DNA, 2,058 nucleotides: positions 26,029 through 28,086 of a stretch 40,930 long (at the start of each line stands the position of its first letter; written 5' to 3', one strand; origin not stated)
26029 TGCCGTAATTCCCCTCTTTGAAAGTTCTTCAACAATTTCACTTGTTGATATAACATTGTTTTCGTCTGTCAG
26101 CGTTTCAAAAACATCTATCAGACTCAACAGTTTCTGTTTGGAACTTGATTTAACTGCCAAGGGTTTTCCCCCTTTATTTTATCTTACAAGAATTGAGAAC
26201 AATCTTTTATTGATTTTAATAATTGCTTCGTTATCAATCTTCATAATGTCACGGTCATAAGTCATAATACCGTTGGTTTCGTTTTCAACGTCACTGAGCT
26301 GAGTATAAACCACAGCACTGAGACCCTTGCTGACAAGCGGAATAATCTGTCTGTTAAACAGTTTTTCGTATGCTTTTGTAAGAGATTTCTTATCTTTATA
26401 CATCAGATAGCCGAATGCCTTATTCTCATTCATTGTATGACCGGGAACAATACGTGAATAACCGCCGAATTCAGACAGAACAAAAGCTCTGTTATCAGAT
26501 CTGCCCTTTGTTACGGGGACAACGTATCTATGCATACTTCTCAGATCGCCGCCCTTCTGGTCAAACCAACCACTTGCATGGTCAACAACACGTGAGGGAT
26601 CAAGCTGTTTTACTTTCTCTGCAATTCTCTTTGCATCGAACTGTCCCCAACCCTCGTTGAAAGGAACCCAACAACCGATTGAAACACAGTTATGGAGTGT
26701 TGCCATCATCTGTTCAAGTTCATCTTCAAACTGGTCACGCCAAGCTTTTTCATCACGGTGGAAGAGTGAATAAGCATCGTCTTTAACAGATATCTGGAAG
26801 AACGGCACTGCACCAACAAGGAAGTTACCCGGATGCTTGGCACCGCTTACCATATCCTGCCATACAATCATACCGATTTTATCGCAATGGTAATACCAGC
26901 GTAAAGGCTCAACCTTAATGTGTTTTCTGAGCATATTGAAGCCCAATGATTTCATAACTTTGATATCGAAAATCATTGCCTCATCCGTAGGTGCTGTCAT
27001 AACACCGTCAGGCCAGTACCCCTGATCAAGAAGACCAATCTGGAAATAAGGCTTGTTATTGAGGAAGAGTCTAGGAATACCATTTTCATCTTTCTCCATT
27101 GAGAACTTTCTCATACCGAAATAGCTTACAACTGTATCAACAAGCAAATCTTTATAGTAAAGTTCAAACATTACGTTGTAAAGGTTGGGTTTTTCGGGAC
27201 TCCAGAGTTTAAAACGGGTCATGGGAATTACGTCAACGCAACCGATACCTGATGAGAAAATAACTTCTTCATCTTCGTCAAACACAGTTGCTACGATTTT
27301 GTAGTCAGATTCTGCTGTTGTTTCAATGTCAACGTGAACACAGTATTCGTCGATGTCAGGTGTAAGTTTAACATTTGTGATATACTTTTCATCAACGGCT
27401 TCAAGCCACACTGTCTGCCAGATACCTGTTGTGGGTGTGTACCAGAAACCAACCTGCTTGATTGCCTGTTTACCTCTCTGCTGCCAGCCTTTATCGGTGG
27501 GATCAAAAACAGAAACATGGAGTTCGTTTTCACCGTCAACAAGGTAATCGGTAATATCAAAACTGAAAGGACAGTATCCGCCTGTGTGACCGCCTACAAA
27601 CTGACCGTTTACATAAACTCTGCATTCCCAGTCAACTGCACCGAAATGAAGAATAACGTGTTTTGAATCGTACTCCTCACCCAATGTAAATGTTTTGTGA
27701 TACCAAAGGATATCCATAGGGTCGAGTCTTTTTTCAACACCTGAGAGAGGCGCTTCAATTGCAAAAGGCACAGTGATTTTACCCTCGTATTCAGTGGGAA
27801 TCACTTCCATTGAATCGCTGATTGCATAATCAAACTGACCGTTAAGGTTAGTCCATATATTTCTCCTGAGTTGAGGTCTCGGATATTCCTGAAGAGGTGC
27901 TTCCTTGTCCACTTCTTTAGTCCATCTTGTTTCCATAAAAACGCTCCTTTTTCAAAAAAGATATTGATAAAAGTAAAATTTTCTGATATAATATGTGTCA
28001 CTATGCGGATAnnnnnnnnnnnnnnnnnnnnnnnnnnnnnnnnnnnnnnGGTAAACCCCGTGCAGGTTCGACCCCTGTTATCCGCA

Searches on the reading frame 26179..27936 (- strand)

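Call 10: search_protein_families(library=pfam, proteins=[window:26179-27936:-], max_evalue=0.001)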
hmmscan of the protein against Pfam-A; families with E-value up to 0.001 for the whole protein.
window:26179-27936:- (585 aa): 4 families
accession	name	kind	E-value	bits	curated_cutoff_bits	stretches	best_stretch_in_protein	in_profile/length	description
PF02837.24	Glyco_hydro_2_N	-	6e-18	65.8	28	1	75-178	65-165/169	Glycosyl hydrolases family 2, sugar binding domain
PF22666.2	Glyco_hydro_2_N2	-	2.5e-11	44.4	27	1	78-158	51-132/167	Glycosyl hydrolase 2 galactose-binding domain-like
PF00703.27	Glyco_hydro_2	-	4.5e-10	40.7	23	1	185-276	2-109/109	Glycosyl hydrolases family 2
PF02836.23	Glyco_hydro_2_C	-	4.1e-09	36.4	21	1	318-456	35-163/302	Glycosyl hydrolases family 2, TIM barrel domain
